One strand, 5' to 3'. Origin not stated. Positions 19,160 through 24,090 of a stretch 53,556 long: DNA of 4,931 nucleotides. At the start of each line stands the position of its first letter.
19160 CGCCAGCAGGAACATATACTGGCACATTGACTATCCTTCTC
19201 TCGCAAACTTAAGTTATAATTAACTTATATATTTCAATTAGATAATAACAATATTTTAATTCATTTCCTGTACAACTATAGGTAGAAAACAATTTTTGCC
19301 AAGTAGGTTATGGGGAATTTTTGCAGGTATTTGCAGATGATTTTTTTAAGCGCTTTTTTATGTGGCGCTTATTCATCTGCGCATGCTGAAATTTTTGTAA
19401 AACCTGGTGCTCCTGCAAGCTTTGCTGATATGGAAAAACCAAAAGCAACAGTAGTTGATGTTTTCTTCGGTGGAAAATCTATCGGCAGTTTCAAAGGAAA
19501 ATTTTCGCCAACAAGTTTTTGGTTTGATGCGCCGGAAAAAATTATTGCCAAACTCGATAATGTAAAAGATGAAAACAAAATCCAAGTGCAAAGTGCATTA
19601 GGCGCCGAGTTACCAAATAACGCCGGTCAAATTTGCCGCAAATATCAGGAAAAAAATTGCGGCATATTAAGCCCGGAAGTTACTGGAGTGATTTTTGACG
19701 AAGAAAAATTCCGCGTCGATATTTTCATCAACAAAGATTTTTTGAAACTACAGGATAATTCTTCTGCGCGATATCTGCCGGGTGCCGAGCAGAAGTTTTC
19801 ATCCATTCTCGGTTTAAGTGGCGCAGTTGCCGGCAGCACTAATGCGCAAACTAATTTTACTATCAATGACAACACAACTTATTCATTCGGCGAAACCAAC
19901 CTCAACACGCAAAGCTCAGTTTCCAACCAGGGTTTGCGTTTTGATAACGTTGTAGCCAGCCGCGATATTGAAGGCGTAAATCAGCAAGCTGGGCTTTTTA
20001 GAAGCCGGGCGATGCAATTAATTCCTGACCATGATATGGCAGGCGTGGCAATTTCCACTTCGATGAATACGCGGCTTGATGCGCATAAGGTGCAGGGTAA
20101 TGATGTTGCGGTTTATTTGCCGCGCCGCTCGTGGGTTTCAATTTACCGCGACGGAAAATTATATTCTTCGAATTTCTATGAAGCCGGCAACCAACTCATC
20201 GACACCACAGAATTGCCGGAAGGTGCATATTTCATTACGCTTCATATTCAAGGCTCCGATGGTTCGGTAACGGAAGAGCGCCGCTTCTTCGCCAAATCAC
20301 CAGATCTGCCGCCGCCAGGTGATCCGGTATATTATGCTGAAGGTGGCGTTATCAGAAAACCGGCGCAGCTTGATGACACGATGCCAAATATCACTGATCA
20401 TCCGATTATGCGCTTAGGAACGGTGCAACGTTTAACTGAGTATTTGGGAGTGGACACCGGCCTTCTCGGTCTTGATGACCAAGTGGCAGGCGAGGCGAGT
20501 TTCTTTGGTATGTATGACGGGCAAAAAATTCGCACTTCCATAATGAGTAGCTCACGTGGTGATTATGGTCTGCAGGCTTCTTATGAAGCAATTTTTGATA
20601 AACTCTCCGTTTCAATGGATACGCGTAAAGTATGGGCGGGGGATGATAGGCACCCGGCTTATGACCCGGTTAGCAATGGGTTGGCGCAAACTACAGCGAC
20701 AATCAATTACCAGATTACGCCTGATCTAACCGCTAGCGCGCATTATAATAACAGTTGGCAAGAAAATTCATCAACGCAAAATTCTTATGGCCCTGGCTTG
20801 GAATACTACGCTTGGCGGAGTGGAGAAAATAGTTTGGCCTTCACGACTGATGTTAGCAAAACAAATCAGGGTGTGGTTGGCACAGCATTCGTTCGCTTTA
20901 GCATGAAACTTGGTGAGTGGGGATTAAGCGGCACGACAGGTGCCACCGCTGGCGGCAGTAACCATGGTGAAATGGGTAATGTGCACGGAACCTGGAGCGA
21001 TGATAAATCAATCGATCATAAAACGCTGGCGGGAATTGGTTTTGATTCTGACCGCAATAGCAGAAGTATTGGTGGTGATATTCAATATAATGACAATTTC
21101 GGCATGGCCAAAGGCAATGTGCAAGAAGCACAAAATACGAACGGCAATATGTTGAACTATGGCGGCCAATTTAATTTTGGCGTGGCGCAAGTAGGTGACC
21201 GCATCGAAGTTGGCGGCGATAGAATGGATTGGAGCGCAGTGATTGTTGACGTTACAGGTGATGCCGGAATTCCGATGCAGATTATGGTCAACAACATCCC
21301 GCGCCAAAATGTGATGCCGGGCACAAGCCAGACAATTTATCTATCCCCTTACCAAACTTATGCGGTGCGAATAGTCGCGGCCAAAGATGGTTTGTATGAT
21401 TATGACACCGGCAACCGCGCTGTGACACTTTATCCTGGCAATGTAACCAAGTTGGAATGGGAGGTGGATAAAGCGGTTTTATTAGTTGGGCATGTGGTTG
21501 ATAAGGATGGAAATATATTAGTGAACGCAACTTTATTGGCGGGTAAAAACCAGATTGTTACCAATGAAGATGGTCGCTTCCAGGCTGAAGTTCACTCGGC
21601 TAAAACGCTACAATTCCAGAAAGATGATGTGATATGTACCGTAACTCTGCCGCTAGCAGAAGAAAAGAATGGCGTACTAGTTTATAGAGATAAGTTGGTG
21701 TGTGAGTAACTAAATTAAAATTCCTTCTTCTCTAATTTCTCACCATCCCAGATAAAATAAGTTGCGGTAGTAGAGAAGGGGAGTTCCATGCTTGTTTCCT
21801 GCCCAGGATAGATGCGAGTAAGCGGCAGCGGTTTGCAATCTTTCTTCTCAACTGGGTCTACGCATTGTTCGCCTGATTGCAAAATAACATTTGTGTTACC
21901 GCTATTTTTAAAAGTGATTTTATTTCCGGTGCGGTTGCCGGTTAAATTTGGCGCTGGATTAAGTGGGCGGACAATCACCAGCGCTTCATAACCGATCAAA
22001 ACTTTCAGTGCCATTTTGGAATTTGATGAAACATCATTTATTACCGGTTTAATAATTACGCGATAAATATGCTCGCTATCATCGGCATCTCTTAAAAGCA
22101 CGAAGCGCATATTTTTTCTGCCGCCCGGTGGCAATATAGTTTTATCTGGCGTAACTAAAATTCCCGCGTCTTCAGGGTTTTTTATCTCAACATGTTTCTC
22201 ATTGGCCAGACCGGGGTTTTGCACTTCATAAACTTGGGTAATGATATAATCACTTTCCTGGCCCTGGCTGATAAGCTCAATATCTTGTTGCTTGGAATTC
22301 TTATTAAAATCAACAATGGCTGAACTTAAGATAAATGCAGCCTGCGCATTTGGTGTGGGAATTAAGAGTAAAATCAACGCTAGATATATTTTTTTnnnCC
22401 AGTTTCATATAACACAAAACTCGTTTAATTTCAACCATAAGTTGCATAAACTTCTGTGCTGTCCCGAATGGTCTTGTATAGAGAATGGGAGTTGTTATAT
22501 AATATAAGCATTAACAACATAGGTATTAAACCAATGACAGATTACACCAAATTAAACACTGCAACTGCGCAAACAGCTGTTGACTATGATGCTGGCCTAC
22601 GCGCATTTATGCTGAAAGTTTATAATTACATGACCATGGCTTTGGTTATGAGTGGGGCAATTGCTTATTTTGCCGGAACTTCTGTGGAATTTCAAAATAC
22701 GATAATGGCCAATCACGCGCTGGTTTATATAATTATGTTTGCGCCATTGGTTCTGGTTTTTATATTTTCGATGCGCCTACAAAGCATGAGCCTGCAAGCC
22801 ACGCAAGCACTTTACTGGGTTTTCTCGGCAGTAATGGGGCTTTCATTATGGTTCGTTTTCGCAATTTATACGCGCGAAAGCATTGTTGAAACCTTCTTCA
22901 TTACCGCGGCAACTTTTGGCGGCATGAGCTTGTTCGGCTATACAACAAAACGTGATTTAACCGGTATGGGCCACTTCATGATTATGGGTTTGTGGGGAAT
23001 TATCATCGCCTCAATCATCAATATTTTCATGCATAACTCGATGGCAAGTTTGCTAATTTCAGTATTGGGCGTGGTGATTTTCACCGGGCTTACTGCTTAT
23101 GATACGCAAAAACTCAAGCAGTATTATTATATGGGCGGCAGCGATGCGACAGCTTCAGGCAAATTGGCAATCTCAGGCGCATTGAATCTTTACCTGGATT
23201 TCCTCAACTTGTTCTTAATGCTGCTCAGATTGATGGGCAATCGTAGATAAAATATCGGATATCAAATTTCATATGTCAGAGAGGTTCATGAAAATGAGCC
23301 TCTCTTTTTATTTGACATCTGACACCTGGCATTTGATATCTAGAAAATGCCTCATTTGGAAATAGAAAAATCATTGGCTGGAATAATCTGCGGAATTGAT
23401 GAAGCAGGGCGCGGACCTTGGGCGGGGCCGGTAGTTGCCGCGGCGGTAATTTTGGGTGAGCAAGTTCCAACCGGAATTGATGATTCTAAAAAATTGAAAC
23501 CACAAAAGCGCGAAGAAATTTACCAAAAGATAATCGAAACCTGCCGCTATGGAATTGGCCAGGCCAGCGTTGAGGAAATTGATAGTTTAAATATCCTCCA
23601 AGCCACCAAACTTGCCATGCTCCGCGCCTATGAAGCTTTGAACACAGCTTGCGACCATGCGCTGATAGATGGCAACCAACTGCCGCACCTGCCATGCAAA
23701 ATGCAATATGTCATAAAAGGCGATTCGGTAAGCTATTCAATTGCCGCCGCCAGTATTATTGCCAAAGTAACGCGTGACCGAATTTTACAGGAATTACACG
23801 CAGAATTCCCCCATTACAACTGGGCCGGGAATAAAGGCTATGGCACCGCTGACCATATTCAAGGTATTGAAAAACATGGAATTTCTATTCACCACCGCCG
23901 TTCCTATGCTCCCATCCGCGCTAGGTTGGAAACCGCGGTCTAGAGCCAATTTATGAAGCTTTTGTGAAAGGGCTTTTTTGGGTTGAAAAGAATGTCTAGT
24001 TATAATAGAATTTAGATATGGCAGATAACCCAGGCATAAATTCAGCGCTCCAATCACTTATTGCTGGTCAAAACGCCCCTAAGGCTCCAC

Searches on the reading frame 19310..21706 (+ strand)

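Call 13: search_protein_families(library=pfam, proteins=[window:19310-21706:+], max_evalue=0.001)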
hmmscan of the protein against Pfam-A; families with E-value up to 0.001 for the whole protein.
window:19310-21706:+ (799 aa): 2 families
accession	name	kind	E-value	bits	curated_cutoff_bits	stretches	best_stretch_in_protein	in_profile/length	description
PF16967.11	TcfC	-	3.6e-16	58.9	29.4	1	266-327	5-66/68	E-set like domain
PF15976.11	CooC_C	-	1.7e-14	54.1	29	1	707-791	1-86/93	CS1-pili formation C-terminal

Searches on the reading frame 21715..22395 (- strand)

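Call 13: search_protein_families(library=pfam, proteins=[window:21715-22395:-], max_evalue=0.001)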
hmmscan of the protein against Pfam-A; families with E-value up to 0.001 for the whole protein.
window:21715-22395:- (226 aa): 1 family
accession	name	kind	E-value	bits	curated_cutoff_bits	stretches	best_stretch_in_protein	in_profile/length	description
PF00345.26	PapD_N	-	1.2e-06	29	23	1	23-145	4-123/126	Pili and flagellar-assembly chaperone, PapD N-terminal domain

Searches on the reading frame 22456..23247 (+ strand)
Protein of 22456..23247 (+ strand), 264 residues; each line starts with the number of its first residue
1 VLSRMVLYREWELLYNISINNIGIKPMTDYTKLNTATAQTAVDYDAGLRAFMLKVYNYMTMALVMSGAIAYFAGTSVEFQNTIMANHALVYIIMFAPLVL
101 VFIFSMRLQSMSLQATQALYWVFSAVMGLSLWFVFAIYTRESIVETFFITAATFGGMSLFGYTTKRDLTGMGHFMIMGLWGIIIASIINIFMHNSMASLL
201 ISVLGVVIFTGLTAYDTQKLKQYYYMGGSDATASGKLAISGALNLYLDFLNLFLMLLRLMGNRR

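Call 13: search_protein_families(library=pfam, proteins=[window:22456-23247:+], max_evalue=0.001)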
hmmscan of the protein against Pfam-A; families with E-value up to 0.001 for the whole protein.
window:22456-23247:+ (264 aa): 1 family
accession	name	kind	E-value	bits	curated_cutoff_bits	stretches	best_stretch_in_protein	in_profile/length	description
PF01027.25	Bax1-I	-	2.4e-60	204.3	34.1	1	49-260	1-207/207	Inhibitor of apoptosis-promoting Bax1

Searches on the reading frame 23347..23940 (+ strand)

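Call 104: search_protein_families(library=pfam, proteins=[window:23347-23940:+], max_evalue=0.001)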
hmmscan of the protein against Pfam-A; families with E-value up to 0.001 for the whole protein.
window:23347-23940:+ (198 aa): 1 family
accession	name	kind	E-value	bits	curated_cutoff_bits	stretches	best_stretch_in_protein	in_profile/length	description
PF01351.25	RNase_HII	-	2.1e-44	152.2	25.8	1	15-188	1-197/199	Ribonuclease HII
